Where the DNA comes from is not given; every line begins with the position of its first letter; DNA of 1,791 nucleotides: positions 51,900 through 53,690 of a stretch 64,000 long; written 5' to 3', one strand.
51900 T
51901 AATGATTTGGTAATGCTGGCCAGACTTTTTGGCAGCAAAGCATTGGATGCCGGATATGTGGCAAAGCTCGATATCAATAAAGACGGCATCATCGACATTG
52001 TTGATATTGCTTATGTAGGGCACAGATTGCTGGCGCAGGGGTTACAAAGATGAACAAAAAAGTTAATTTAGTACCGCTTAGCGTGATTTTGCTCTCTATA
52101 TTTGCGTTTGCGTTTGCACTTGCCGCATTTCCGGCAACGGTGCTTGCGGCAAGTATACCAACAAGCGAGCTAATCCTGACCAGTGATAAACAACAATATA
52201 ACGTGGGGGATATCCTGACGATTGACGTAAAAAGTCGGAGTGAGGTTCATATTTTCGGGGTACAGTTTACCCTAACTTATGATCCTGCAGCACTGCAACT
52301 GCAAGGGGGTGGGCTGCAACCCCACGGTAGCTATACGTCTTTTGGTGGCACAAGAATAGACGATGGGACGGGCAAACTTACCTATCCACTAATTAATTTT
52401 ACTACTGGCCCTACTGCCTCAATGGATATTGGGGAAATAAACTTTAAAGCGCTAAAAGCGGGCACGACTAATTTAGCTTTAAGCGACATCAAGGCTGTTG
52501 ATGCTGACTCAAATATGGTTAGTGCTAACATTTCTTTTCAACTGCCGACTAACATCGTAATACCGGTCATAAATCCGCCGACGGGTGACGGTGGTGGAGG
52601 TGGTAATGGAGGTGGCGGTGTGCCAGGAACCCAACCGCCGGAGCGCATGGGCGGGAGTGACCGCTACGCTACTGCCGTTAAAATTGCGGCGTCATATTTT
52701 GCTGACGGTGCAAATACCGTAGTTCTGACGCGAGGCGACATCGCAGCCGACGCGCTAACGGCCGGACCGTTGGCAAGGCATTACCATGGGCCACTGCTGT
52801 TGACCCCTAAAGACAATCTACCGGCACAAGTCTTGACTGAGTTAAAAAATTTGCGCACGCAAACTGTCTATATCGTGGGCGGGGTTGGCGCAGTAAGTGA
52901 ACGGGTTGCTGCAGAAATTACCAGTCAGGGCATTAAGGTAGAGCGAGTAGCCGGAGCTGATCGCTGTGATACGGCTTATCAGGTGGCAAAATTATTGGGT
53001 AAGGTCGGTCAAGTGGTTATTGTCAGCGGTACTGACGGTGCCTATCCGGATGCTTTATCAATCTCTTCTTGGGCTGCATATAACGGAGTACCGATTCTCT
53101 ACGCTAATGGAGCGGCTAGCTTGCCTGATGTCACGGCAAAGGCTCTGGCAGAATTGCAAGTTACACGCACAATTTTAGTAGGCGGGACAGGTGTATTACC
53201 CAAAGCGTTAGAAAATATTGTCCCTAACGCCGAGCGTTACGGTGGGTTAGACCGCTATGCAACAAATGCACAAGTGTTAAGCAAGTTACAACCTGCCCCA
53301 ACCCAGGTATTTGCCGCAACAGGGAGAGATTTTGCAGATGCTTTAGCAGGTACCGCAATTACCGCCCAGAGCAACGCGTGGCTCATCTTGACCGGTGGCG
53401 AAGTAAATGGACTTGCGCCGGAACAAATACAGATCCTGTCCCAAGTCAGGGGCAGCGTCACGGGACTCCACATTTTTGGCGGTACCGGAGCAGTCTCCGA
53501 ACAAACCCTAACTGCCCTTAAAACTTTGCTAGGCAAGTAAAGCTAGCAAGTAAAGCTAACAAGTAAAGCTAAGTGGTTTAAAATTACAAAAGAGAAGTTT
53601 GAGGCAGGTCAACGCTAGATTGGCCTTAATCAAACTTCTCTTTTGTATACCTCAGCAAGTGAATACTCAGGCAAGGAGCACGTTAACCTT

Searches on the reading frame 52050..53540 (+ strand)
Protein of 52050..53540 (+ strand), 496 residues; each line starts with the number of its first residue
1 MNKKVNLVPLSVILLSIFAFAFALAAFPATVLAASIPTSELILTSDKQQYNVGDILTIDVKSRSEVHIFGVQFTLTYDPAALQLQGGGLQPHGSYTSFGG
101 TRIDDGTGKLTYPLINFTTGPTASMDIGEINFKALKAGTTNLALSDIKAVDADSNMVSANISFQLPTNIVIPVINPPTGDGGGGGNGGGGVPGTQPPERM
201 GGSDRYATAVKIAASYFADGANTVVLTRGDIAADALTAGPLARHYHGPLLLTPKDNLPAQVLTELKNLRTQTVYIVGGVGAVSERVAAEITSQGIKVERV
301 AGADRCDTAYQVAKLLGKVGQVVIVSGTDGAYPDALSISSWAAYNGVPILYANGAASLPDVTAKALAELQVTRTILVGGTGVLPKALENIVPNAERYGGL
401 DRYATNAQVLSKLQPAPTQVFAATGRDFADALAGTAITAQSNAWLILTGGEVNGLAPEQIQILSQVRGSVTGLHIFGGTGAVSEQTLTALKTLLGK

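Call 93: search_protein_families(library=pfam, proteins=[window:52050-53540:+], max_evalue=0.00001)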
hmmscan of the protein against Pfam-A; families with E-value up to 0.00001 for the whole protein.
window:52050-53540:+ (496 aa): 2 families
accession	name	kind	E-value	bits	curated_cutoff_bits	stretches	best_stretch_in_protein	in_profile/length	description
PF04122.17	CW_binding_2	-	6.1e-54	180.9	24.9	3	199-286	1-72/73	Cell wall binding domain 2 (CWB2)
PF00963.24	Cohesin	-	3.5e-08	34.2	24.1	1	46-158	6-127/139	Cohesin domain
